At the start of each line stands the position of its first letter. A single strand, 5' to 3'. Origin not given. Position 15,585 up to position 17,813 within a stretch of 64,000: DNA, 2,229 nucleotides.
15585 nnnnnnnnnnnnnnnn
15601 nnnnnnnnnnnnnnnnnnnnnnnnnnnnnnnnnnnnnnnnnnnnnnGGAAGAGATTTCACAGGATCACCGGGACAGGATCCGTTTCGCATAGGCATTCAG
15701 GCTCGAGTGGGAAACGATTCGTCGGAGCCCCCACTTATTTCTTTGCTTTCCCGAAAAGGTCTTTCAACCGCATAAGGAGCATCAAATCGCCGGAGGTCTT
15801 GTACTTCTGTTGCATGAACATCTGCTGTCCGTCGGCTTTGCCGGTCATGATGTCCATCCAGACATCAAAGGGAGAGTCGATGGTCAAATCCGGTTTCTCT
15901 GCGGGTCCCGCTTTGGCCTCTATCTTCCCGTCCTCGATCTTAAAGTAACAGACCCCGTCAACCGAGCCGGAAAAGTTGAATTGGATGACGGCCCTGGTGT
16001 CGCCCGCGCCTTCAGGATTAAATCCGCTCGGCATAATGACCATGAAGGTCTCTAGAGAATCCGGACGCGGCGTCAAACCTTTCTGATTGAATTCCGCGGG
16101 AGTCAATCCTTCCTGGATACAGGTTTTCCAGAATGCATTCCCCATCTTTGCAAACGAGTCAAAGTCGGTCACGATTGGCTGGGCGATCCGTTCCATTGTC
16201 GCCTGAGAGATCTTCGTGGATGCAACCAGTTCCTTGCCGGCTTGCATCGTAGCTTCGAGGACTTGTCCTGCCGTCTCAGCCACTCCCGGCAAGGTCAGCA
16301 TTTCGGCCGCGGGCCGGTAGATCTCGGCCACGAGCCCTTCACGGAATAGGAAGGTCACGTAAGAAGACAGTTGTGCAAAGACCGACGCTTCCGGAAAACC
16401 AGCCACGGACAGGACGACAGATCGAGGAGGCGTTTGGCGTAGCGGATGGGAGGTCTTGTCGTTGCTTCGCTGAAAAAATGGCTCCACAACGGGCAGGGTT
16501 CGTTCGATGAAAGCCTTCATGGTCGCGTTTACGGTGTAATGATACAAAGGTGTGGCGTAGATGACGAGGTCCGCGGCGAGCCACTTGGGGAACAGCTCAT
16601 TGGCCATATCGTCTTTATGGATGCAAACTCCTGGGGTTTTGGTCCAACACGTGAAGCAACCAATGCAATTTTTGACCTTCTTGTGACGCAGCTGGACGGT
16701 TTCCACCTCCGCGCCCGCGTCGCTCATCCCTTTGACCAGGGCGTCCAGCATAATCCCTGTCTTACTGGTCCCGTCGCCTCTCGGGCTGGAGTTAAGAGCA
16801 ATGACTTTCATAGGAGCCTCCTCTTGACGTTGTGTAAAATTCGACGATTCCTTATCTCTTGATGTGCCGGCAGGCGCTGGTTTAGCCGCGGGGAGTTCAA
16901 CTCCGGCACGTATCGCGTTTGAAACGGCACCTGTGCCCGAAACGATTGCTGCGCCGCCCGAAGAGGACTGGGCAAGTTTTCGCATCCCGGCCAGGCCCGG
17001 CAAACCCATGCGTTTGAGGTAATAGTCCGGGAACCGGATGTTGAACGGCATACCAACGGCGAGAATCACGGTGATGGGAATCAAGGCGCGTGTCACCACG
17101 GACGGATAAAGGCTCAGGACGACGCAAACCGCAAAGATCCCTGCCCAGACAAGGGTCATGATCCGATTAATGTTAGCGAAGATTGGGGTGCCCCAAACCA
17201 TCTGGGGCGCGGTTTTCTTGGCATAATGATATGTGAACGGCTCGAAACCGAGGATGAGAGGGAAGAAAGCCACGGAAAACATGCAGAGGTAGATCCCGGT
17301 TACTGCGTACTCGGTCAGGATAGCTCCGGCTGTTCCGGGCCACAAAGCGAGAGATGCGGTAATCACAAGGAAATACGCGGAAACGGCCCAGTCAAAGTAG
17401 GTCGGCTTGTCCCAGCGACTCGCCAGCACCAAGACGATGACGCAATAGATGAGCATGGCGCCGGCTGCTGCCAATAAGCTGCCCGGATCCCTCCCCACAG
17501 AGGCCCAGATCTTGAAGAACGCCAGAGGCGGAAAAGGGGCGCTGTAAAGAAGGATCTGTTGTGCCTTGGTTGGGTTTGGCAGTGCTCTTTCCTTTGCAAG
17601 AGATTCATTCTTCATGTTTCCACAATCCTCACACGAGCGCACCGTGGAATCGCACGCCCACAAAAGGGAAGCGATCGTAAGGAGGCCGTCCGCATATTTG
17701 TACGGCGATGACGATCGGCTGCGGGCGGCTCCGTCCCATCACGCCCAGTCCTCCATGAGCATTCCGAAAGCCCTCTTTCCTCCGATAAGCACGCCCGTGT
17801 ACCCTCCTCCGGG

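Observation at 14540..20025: PadR-controlled four-gene operon: Tat FAD-oxidoreductase, membrane::iron-sulfur-flavoprotein::SCP2 fusion, multi-cluster Fe-S protein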

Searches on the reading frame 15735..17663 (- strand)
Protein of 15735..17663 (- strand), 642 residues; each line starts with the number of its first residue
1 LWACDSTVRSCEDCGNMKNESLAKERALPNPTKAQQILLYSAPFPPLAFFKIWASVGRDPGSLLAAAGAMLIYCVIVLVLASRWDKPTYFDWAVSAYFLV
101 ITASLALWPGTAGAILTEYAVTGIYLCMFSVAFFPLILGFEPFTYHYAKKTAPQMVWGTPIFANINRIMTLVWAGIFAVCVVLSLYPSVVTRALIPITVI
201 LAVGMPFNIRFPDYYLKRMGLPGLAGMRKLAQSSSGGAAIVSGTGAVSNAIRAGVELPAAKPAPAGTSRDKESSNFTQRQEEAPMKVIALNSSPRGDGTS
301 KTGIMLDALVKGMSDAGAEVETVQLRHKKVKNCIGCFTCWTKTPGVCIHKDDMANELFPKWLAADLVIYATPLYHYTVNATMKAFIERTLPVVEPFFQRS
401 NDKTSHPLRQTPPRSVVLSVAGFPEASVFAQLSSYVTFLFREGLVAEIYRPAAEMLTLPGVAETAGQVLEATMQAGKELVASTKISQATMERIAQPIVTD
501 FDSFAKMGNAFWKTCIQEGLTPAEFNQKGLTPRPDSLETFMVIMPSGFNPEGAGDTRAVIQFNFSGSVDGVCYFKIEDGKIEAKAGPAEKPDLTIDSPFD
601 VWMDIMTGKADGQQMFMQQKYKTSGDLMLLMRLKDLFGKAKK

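Call 3: search_protein_families(library=pfam, proteins=[window:15735-17663:-], max_evalue=0.01)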
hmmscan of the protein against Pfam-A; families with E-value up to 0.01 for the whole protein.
window:15735-17663:- (642 aa): 4 families
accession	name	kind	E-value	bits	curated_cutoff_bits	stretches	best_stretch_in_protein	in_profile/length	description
PF03358.20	FMN_red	-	1.4e-15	57.7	24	1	285-389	1-96/152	NADPH-dependent FMN reductase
PF02036.22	SCP2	-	3.8e-15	56.5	21.3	1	558-637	21-100/101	SCP-2 sterol transfer family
PF02525.22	Flavodoxin_2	-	2.6e-11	44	27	1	285-390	1-104/198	Flavodoxin-like fold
PF14864.11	Alkyl_sulf_C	-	5e-05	24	27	1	549-640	25-116/125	Alkyl sulfatase C-terminal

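Call 4: search_protein_families(library=ncbifam, proteins=[window:15735-17663:-], max_evalue=0.01)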
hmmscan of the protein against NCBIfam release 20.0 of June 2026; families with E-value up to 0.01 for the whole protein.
window:15735-17663:- (642 aa): 1 family
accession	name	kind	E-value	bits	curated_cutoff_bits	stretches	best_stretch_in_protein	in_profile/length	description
NF047962.3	SCP2_dom_UbiT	equivalog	0.0023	18.3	46.9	1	572-637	49-113/120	ubiquinone anaerobic biosynthesis accessory factor UbiT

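Call 11: find_homologous_proteins(query=window:15735-17618:-)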
Query window:15735-17618:- (627 aa): 1801 proteins with E <= 0.001 among 8000 candidates; the best 120 are listed.
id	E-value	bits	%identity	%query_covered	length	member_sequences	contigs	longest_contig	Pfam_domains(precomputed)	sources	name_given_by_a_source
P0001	0.0e+0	1424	100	100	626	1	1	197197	PF02525.23,PF03358.21,PF02036.23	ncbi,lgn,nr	ncbi:MAG: NAD(P)H-dependent oxidoreductase [Desulfomonile tiedjei]|nr:NAD(P)H-dependent oxidoreducta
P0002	0.0e+0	1027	70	100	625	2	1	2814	PF02525.23,PF03358.21,PF02036.23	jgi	jgi:multimeric flavodoxin WrbA/putative sterol carrier protein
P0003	0.0e+0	1015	70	100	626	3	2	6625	PF14864.12,PF02525.23,PF03358.21,PF02036.23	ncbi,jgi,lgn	jgi:putative sterol carrier protein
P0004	0.0e+0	1013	69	100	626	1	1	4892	PF02525.23,PF03358.21,PF02036.23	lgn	-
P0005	2.3e-297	1006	69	100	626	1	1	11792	PF14864.12,PF02525.23,PF03358.21,PF02036.23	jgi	-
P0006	7.4e-297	1004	70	100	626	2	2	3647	PF02525.23,PF03358.21,PF02036.23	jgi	-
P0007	9.1e-296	1000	70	98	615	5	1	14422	PF02525.23,PF03358.21,PF02036.23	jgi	jgi:multimeric flavodoxin WrbA/putative sterol carrier protein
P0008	2.5e-294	996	69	100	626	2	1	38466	PF14864.12,PF02525.23,PF03358.21,PF02036.23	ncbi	ncbi:MAG: NAD(P)H-dependent oxidoreductase [Desulfomonilaceae bacterium]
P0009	2.4e-293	992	68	98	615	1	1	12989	PF14864.12,PF02525.23,PF03358.21,PF02036.23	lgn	-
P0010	1.2e-292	990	69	98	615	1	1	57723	PF14864.12,PF02525.23,PF03358.21,PF02036.23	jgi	jgi:multimeric flavodoxin WrbA/putative sterol carrier protein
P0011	2.8e-291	986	68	100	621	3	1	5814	PF14864.12,PF02525.23,PF03358.21,PF02036.23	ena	-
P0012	3.3e-291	985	69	98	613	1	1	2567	PF14864.12,PF02525.23,PF03358.21,PF02036.23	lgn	-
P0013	3.6e-291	985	68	100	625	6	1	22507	PF02525.23,PF03358.21,PF02036.23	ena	-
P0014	1.6e-290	983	67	100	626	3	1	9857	PF14864.12,PF02525.23,PF03358.21,PF02036.23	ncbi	-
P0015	6.6e-290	981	68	98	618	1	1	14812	PF02525.23,PF03358.21,PF02036.23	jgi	jgi:multimeric flavodoxin WrbA/putative sterol carrier protein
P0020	5.3e-285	965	68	100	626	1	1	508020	PF14864.12,PF02525.23,PF03358.21,PF02036.23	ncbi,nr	ncbi:MAG: NAD(P)H-dependent oxidoreductase [Desulfomonile tiedjei]|nr:NAD(P)H-dependent oxidoreducta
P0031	1.8e-274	930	64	99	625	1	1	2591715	PF14864.12,PF02525.23,PF03358.21,PF02036.23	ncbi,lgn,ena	-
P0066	1.7e-254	864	61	97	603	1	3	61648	PF02525.23,PF03358.21,PF02036.23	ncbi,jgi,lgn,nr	ncbi:Multimeric flavodoxin WrbA (modular protein) [Syntrophobacter sp. SbD1]|nr:Multimeric flavodoxi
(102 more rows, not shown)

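Call 12: find_encoding_contigs(protein=P0020, flank=8000, max_places=2)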
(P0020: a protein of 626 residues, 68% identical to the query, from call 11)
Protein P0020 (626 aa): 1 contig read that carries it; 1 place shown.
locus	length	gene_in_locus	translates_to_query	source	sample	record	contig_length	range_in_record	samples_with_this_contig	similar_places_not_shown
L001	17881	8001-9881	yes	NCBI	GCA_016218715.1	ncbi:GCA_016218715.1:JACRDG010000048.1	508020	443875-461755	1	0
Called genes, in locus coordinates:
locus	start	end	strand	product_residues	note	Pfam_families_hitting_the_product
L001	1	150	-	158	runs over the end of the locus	PF00075:RNase_H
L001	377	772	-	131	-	PF01894:YjbQ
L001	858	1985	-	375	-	PF02881:SRP54_N, PF13604:AAA_30 (weak), PF00448:SRP54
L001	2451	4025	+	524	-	PF01520:Amidase_3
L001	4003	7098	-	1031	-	PF00176:SNF2-rel_dom, PF00270:DEAD (faint), PF00271:Helicase_C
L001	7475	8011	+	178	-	PF03551:PadR, PF10400:Vir_act_alpha_C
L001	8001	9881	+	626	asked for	PF02525:Flavodoxin_2, PF03358:FMN_red, PF14864:Alkyl_sulf_C (weak), PF02036:SCP2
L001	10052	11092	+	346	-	PF25917:BSH_RND (weak), PF25973:BSH_CzcB (weak), PF25881:HH_YBHG, PF25876:HH_MFP_RND (weak), PF25954:Beta-barrel_RND_2, PF25990:Beta-barrel_YknX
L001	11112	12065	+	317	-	PF00005:ABC_tran, PF13304:AAA_21 (weak)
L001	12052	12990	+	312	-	PF00005:ABC_tran, PF13304:AAA_21 (faint), PF13732:DrrA1-3_C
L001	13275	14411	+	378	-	PF12679:ABC2_membrane_2, PF12698:ABC2_membrane_3, PF01061:ABC2_membrane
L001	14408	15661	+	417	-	PF12679:ABC2_membrane_2, PF12698:ABC2_membrane_3, PF01061:ABC2_membrane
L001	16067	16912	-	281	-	PF12849:PBP_like_2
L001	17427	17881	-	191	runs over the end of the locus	PF01966:HD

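Call 13: find_encoding_contigs(protein=P0031, flank=8000, max_places=2)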
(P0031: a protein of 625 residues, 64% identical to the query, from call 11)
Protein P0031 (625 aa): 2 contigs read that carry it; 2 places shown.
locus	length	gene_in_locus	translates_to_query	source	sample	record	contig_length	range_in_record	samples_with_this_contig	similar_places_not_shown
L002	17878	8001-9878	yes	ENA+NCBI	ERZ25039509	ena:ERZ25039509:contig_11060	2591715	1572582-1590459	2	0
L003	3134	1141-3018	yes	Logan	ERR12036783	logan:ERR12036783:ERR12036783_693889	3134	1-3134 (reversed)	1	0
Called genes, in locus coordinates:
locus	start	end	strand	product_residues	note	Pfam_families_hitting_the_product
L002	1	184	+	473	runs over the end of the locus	PF02321:OEP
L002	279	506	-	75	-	-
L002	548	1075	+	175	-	-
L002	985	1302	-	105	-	PF07238:PilZ (weak)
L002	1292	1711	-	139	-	-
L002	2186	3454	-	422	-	PF01515:PTA_PTB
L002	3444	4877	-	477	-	-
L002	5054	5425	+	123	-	-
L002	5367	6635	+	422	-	PF00871:Acetate_kinase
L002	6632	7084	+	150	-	PF00903:Glyoxalase, PF13669:Glyoxalase_4, PF18029:Glyoxalase_6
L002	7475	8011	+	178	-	PF03551:PadR, PF13601:HTH_34 (faint)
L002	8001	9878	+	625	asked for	PF02525:Flavodoxin_2, PF03358:FMN_red, PF14864:Alkyl_sulf_C (faint), PF02036:SCP2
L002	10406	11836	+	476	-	PF05598:DUF772, PF01609:DDE_Tnp_1, PF13751:DDE_Tnp_1_6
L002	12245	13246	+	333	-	PF00561:Abhydrolase_1, PF12146:Hydrolase_4, PF12697:Abhydrolase_6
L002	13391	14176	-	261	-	PF04199:Cyclase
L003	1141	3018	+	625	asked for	PF02525:Flavodoxin_2, PF03358:FMN_red, PF14864:Alkyl_sulf_C (faint), PF02036:SCP2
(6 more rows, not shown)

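Call 14: find_encoding_contigs(protein=P0066, flank=8000, max_places=2)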
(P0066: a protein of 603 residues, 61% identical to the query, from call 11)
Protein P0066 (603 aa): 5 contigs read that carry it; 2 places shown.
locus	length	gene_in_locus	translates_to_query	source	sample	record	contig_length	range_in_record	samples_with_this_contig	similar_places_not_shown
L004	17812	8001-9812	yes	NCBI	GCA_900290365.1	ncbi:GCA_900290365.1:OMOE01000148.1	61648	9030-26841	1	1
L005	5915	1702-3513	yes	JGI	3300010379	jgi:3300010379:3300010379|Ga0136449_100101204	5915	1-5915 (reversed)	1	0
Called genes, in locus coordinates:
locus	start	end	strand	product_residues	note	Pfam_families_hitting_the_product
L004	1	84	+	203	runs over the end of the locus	-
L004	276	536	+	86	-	-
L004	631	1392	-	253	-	PF13489:Methyltransf_23, PF13847:Methyltransf_31 (faint), PF08241:Methyltransf_11, PF13649:Methyltransf_25 (weak)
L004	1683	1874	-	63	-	-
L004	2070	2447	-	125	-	-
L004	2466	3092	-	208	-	PF02663:FmdE, PF23475:zf-Tbcl_FmdE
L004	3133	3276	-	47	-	-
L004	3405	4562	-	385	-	-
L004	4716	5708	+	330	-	PF22451:NirdL-like_HTH, PF17805:AsnC_trans_reg2, PF22451:NirdL-like_HTH, PF17805:AsnC_trans_reg2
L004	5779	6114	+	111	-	-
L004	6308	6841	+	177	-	PF03551:PadR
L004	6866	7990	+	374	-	PF13183:Fer4_8 (faint), PF12837:Fer4_6 (faint), PF13237:Fer4_10 (weak), PF12838:Fer4_7 (weak), PF13187:Fer4_9 (weak), PF14697:Fer4_21, PF00037:Fer4, PF12797:Fer4_2 (weak)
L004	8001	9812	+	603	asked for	PF02525:Flavodoxin_2, PF03358:FMN_red, PF02036:SCP2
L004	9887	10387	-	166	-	PF00254:FKBP_C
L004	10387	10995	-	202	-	PF13432:TPR_16 (faint), PF12895:ANAPC3 (faint), PF13414:TPR_11 (faint), PF13431:TPR_17 (faint), PF00515:TPR_1 (faint), PF07719:TPR_2 (faint), PF13181:TPR_8 (faint), PF14559:TPR_19 (weak), +2 more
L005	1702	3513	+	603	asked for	PF02525:Flavodoxin_2, PF03358:FMN_red, PF02036:SCP2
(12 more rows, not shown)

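Call 16: find_related_loci(query=A1, collection=genome_contigs, flank=8000)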
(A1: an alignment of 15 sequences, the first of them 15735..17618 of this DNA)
Query A1 (627 aa) in genome_contigs; peptide patterns used: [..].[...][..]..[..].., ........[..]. (x = any residue, [..] = any of these).
247 stretches matched a pattern; 209 encode a relative of the query (tblastn E <= 1e-3); the best 80 are kept; 80 distinct loci.
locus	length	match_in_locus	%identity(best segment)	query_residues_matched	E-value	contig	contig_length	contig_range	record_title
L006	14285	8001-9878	69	2-627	0e+0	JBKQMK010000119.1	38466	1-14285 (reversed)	MAG: Desulfomonilaceae bacterium isolate LABRr1A1B1C__bin_124 LABRr1A1B1C_000000051112, whole genome shotgun sequence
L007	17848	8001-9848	68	13-627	0e+0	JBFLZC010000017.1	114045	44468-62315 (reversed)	MAG: Thermodesulfobacteriota bacterium isolate MAG101 MAG101_17, whole genome shotgun sequence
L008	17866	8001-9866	68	1-627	0e+0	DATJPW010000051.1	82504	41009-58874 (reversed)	MAG TPA_asm: Desulfomonilaceae bacterium isolate SMAG_U14923 k141_3643232, whole genome shotgun sequence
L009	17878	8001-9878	68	1-626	0e+0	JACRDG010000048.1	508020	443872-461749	MAG: Desulfomonile tiedjei isolate NC_groundwater_1666_Pr3_B-0.1um_58_14 SR-2_scaffold_141_1123453, whole genome shotgun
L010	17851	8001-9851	67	17-627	0e+0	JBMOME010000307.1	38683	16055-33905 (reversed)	MAG: Thermodesulfobacteriota bacterium isolate Betzabe_MAG042 MAG042_307, whole genome shotgun sequence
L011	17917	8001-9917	65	1-623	0e+0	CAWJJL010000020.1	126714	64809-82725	MAG: uncultured delta proteobacterium isolate MFD04492.bin.2.26 genome assembly, contig: contig_22362, whole genome shot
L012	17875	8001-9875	64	1-624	0e+0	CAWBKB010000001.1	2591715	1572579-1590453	MAG: uncultured delta proteobacterium isolate MFD03323.bin.2.103 genome assembly, contig: contig_11060, whole genome sho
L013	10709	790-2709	63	1-624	0e+0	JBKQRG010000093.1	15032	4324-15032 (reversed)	MAG: Desulfomonilaceae bacterium isolate MGr2D2E2F__bin_53 MGr2D2E2F_000000058424, whole genome shotgun sequence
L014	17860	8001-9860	61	4-624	0e+0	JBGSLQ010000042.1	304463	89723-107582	MAG: Desulfomonilaceae bacterium isolate JTS-AC162 k141_1875496, whole genome shotgun sequence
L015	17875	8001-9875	62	2-626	0e+0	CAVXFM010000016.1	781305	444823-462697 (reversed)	MAG: uncultured delta proteobacterium isolate MFD02416.bin.1.343 genome assembly, contig: contig_49072, whole genome sho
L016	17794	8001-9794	61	16-623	0e+0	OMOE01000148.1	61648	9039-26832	Syntrophobacter sp. SbD1 strain Peat soil MAG SbD1 genome assembly, contig: SBDP1_Contig_68, whole genome shotgun sequen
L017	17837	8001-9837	70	16-627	0e+0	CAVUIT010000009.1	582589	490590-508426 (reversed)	MAG: uncultured delta proteobacterium isolate MFD01872.bin.2.115 genome assembly, contig: contig_42154, whole genome sho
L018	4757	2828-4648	60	17-624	0e+0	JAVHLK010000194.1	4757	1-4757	MAG: Desulfomonilaceae bacterium isolate Ess09-10 NODE_194_length_4757_cov_6.568481, whole genome shotgun sequence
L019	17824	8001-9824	58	8-626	0e+0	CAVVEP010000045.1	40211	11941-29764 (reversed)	MAG: uncultured delta proteobacterium isolate MFD02416.bin.3.208 genome assembly, contig: contig_46122, whole genome sho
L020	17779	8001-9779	59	17-624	0e+0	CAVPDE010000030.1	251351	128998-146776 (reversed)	MAG: uncultured delta proteobacterium isolate MFD00032.bin.1.156 genome assembly, contig: contig_9352, whole genome shot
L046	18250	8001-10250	63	9-623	2e-166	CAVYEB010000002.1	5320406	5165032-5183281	MAG: uncultured delta proteobacterium isolate MFD04492.bin.1.18 genome assembly, contig: contig_19176, whole genome shot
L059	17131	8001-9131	63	249-625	1e-161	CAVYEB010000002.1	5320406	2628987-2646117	MAG: uncultured delta proteobacterium isolate MFD04492.bin.1.18 genome assembly, contig: contig_19176, whole genome shot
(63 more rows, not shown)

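Call 19: search_solved_structures(query=window:15735-17618:-, max_evalue=0.1, show_alignments=2)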
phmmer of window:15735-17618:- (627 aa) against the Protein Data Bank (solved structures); distinct sequences matched with E-value up to 0.1: 16.
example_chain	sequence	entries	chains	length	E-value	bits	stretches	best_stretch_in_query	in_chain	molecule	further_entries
7d38_A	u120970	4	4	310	3.7e-08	35.6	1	270-373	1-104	Cd1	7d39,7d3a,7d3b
3cnu_A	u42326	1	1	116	2.5e-06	29.6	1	542-623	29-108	Predicted coding region AF_1534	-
3bn8_A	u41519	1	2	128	3.5e-06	29.1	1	543-623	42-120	Putative sterol carrier protein 2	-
4uei_A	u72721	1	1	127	4.1e-05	25.6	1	552-624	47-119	STEROL CARRIER PROTEIN 2/3-OXOACYL-COA THIOLASE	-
2c0l_B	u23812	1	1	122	0.0052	18.6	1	554-621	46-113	NONSPECIFIC LIPID-TRANSFER PROTEIN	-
1qnd_A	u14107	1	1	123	0.0053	18.6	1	554-621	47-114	NONSPECIFIC LIPID-TRANSFER PROTEIN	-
1ikt_A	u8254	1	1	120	0.0085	17.9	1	534-621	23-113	ESTRADIOL 17 BETA-DEHYDROGENASE 4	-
1c44_A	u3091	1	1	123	0.0086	17.9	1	554-622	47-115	PROTEIN (STEROL CARRIER PROTEIN 2)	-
6z1w_A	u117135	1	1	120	0.012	17.5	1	534-621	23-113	Peroxisomal multifunctional enzyme type 2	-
8af2_A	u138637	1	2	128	0.014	17.2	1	534-619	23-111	Enoyl-CoA hydratase 2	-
6z1x_A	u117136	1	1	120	0.016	17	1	534-621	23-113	Peroxisomal multifunctional enzyme type 2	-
8af3_A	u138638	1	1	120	0.017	16.9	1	534-618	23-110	Enoyl-CoA hydratase 2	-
4c14_A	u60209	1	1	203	0.022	16.6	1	337-377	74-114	FMN-DEPENDENT NADH-AZOREDUCTASE 1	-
4c0w_A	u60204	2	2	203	0.022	16.6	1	337-377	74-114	FMN-DEPENDENT NADH-AZOREDUCTASE 1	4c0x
4jgx_A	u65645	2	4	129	0.069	14.9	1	541-622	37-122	Fatty acid-binding protein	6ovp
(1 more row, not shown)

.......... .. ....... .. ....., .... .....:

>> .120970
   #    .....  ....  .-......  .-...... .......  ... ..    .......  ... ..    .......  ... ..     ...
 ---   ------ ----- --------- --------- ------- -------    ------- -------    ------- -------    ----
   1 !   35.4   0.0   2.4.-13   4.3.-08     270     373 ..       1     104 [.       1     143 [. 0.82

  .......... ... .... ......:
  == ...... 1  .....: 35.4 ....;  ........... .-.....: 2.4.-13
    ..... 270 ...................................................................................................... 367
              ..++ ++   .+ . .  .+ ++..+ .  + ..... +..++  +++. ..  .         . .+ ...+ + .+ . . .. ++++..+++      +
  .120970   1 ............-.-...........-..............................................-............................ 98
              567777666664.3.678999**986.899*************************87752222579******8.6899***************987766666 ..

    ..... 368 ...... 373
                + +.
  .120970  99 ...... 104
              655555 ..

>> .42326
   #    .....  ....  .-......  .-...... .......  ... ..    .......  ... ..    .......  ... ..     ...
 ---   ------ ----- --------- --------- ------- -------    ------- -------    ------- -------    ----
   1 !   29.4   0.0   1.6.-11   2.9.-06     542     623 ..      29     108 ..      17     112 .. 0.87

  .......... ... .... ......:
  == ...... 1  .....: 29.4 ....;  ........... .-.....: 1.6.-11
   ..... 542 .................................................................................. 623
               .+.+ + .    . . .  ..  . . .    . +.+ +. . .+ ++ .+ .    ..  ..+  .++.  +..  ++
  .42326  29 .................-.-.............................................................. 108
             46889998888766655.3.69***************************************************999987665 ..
